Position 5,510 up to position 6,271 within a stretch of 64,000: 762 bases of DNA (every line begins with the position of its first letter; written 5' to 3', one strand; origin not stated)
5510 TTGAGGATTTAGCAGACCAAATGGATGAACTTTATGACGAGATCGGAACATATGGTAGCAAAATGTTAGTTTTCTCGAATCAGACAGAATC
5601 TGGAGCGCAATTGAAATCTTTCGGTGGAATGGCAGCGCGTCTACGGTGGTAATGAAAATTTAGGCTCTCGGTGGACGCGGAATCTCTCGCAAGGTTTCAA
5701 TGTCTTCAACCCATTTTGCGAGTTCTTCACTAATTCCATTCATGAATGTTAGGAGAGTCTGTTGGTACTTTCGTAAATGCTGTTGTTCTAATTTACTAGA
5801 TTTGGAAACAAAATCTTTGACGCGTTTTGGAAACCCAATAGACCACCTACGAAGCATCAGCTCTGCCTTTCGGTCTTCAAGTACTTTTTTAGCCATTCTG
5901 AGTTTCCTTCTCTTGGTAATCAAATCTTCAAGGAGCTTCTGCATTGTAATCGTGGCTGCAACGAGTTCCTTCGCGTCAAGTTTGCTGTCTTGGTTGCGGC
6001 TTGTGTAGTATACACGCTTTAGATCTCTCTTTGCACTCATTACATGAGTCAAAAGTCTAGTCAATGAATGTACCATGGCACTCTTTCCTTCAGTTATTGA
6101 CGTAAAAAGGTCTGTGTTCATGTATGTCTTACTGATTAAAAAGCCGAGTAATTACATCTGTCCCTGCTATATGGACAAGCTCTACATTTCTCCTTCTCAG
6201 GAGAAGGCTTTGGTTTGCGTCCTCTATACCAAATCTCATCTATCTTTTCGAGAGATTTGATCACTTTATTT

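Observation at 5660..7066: Split, membrane-anchored Cas4/RecB-type Fe-S nuclease in a three-gene operon with no CRISPR context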

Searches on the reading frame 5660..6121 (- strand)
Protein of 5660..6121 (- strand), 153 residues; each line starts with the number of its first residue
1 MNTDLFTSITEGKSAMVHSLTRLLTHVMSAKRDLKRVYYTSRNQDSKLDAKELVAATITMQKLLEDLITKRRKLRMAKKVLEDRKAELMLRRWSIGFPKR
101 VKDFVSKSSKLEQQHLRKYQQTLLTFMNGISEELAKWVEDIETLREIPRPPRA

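Call 3: search_protein_families(library=pfam, proteins=[window:5660-6121:-], max_evalue=1)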
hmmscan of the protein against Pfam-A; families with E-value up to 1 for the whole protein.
window:5660-6121:- (153 aa): 2 families
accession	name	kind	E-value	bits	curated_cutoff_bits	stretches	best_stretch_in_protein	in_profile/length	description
PF21924.1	XRCC4_CC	-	0.027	15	27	1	109-145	21-57/78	XRCC4 coiled-coil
PF13125.11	DUF3958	-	0.048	14.4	26.3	1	29-92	40-104/107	Protein of unknown function (DUF3958)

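Call 4: search_protein_families(library=padloc, proteins=[window:5660-6121:-], max_evalue=1)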
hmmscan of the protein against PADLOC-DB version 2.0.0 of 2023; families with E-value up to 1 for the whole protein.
window:5660-6121:- (153 aa): 0 families

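Call 32: search_protein_families(library=ncbifam, proteins=[window:5660-6121:-], max_evalue=1)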
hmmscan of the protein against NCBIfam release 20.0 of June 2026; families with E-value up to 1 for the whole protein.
window:5660-6121:- (153 aa): 2 families
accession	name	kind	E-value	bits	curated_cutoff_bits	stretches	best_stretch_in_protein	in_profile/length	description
NF000412.1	Erm43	exception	0.089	12.3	500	1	6-105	34-139/243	23S rRNA (adenine(2058)-N(6))-methyltransferase Erm(43)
NF047544.1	AdhsnLsa30Lept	equivalog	0.14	11.2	500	1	6-63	23-81/292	laminin/fibronectin-binding adhesin Lsa30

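Call 55: find_homologous_proteins(query=window:5660-6076:-)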
Query window:5660-6076:- (138 aa): 155 proteins with E <= 0.001 among 176 candidates; the best 120 are listed.
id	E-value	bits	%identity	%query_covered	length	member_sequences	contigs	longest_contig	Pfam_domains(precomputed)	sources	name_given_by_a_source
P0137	6.0e-77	274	94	100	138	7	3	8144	-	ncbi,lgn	ncbi:MAG: hypothetical protein ACFFDM_06370 [Candidatus Thorarchaeota archaeon]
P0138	3.4e-72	258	88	100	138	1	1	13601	-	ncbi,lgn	-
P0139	1.8e-71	256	87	100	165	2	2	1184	-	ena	-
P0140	3.4e-71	255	86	100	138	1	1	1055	-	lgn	-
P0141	8.3e-71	254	86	100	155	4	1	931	-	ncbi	-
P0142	6.9e-70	251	86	100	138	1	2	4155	-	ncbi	ncbi:MAG: hypothetical protein ACW96M_02625 [Candidatus Thorarchaeota archaeon]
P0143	1.7e-68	246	85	99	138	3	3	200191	-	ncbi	ncbi:MAG: hypothetical protein ACFFF9_02990 [Candidatus Thorarchaeota archaeon]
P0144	3.4e-68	245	84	100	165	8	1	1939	-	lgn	-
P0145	5.8e-68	245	85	100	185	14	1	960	-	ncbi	-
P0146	1.6e-67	243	84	100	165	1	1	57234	-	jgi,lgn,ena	-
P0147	2.5e-67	242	83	100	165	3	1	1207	-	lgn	-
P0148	5.3e-67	241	80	100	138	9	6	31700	-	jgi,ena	jgi:DNA-directed RNA polymerase subunit F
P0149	1.3e-66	240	81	100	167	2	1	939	-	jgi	-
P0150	4.2e-66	238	80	100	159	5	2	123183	-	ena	-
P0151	9.3e-66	237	80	100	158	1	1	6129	-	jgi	jgi:hypothetical protein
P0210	6.7e-53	196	70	96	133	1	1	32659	-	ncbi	ncbi:MAG: hypothetical protein ACFFCT_06865 [Candidatus Odinarchaeota archaeon]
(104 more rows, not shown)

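Call 57: search_solved_structures(query=A7, max_evalue=10, show_alignments=2)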
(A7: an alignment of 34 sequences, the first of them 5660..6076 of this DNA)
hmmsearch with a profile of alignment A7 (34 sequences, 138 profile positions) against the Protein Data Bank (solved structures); distinct sequences matched with E-value up to 10: 4.
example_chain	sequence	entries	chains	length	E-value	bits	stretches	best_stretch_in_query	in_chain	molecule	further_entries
2p6j_A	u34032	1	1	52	0.051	16.8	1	75-108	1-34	designed engrailed homeodomain variant UVF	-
1y66_A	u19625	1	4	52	0.072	16.3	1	75-108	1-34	engrailed homeodomain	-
7tbi_M1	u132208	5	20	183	0.71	13.1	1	97-130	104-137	Nsp1 | NUP62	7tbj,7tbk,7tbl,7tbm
5cws_C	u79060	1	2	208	1.2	12.4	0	97-130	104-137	Nucleoporin NSP1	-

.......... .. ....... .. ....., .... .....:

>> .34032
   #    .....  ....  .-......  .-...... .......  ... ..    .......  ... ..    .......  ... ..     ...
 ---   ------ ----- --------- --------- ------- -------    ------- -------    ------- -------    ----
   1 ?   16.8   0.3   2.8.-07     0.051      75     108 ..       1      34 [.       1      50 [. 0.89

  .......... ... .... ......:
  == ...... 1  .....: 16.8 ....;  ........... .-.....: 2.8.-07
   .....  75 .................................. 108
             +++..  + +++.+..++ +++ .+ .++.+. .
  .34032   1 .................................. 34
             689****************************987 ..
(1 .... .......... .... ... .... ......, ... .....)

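Call 59: find_encoding_contigs(protein=P0210, flank=4000, max_places=1)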
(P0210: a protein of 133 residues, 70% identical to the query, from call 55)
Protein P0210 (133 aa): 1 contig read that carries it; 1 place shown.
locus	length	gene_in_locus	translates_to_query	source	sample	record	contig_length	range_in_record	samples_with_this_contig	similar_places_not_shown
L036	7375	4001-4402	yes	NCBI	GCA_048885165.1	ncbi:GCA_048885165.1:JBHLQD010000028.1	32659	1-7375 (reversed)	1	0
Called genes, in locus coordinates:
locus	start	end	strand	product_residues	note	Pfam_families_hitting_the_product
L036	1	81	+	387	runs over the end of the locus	PF13183:Fer4_8, PF02754:CCG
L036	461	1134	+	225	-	-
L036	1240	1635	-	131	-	PF14353:CpXC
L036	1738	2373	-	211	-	PF09335:VTT_dom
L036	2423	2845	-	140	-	-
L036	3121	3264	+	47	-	-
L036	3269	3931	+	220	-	-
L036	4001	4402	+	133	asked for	-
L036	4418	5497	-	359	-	PF03463:eRF1_1, PF18854:baeRF_family10 (weak), PF03464:eRF1_2, PF18859:acVLRF1, PF03465:eRF1_3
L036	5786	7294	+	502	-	PF01409:tRNA-synt_2d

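Call 60: find_encoding_contigs(protein=P0148, flank=4000, max_places=1)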
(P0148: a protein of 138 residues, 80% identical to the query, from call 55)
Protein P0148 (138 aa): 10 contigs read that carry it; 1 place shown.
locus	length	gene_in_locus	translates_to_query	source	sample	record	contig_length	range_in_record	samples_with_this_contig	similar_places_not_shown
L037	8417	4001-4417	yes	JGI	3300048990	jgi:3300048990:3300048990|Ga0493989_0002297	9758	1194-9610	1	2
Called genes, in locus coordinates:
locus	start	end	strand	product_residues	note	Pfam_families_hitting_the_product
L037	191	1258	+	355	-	PF01658:Inos-1-P_synth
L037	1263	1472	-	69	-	-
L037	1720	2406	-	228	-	PF09335:VTT_dom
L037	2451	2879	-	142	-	-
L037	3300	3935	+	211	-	-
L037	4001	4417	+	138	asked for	-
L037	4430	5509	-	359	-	PF03463:eRF1_1, PF18854:baeRF_family10 (weak), PF03464:eRF1_2, PF18859:acVLRF1, PF03465:eRF1_3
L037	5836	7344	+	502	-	PF01409:tRNA-synt_2d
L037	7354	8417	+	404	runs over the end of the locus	?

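Call 65: predict_structure(alignment_id=A7)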
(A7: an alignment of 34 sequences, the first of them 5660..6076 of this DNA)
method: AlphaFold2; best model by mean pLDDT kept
length: 138 residues; sequences in the alignment: 34
mean_pLDDT: 90.6   pTM: 0.83
mean pLDDT of the five models: 90.6, 90.5, 89.6, 87.9, 83.3
residues with pLDDT >= 90: 94; 70-90: 38; 50-70: 6; < 50: 0
segments of 3 or more residues with pLDDT < 50: none
pLDDT, mean of each block of 10 residues (from residue 1): 89 98 93 96 98 88 79 92 96 89 95 97 89 66
secondary structure, 60 per line:
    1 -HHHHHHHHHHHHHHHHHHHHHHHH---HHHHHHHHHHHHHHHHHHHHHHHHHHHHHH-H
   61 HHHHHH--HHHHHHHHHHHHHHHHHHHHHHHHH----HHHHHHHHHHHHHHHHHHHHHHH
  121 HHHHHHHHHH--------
elements in order: H2-25 H29-58 H60-66 H69-93 H98-130

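Call 67: fold_search(model_id=the predicted structure, library=pdb)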
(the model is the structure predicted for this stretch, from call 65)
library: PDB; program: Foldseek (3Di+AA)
matches with E <= 10: 557; with E <= 0.001: 0
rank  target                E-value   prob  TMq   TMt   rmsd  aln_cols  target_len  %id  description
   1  1x8z_A                8.9e-02  0.97  0.40  0.37   8.8       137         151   12  Crystal structure of a pectin methylesterase inhibitor from Arabidopsis thaliana (released 2004-12-28)
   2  7xge_C                2.4e-01  0.82  0.41  0.36   9.0       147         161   12  Crystal structure of MCL-1 in complex with computationally designed inhibitor protein (released 2022-07-20)
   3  7xge_A                3.0e-01  0.80  0.41  0.36   9.1       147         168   12  Crystal structure of MCL-1 in complex with computationally designed inhibitor protein (released 2022-07-20)
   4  7tcd                  3.3e-01  0.91  0.47  0.19   5.3       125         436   10  LOV2-DARPIN fusion: D13 (released 2023-07-05)
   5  4u5a_C                3.3e-01  0.35  0.31  0.27  10.0       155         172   10  Sporozoite Protein for Cell Traversal (released 2014-12-24)
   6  1r0d_B                3.3e-01  0.25  0.27  0.22  11.3       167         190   11  HIP1R THATCH DOMAIN CORE (released 2004-07-06)
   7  5e6g_A                3.5e-01  0.77  0.38  0.46  12.6       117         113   11  Crystal Structure of De Novo Designed Protein CA01 (released 2016-05-18)
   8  6n4n_C                3.5e-01  0.23  0.28  0.22  18.1       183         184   11  Crystal structure of the designed protein DNCR2/danoprevir/NS3a complex (released 2019-09-11)
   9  7l7v_B                3.7e-01  0.97  0.52  0.63   4.4       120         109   12  Crystal structure of Arabidopsis NRG1.1 CC-R domain K94E/K96E/R99E/K100E/R103E/K106E/K110E mutant (released 2021-06-16)
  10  1x90_A                3.7e-01  0.84  0.41  0.39   8.4       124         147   14  Crystal structure of mutant form B of a pectin methylesterase inhibitor from Arabidopsis (released 2004-12-28)
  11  7jh6_A                4.3e-01  0.51  0.37  0.32   8.7       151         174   16  De novo designed two-domain di-Zn(II) and porphyrin-binding protein (released 2020-12-09)
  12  6n4n_F                4.3e-01  0.21  0.27  0.20  18.8       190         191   12  Crystal structure of the designed protein DNCR2/danoprevir/NS3a complex (released 2019-09-11)
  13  8ugc_A                4.6e-01  0.92  0.52  0.23   4.6       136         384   12  FD15: Flat repeat helix-turn-helix-turn protein (released 2023-12-27)
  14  8tn1_A                4.6e-01  0.72  0.43  0.41   7.9       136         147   15  De novo designed protein binds poly ADP ribose polymerase inhibitors (PARPi) - apo (released 2024-04-24)
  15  7xge_G                5.1e-01  0.66  0.41  0.36   9.1       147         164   12  Crystal structure of MCL-1 in complex with computationally designed inhibitor protein (released 2022-07-20)
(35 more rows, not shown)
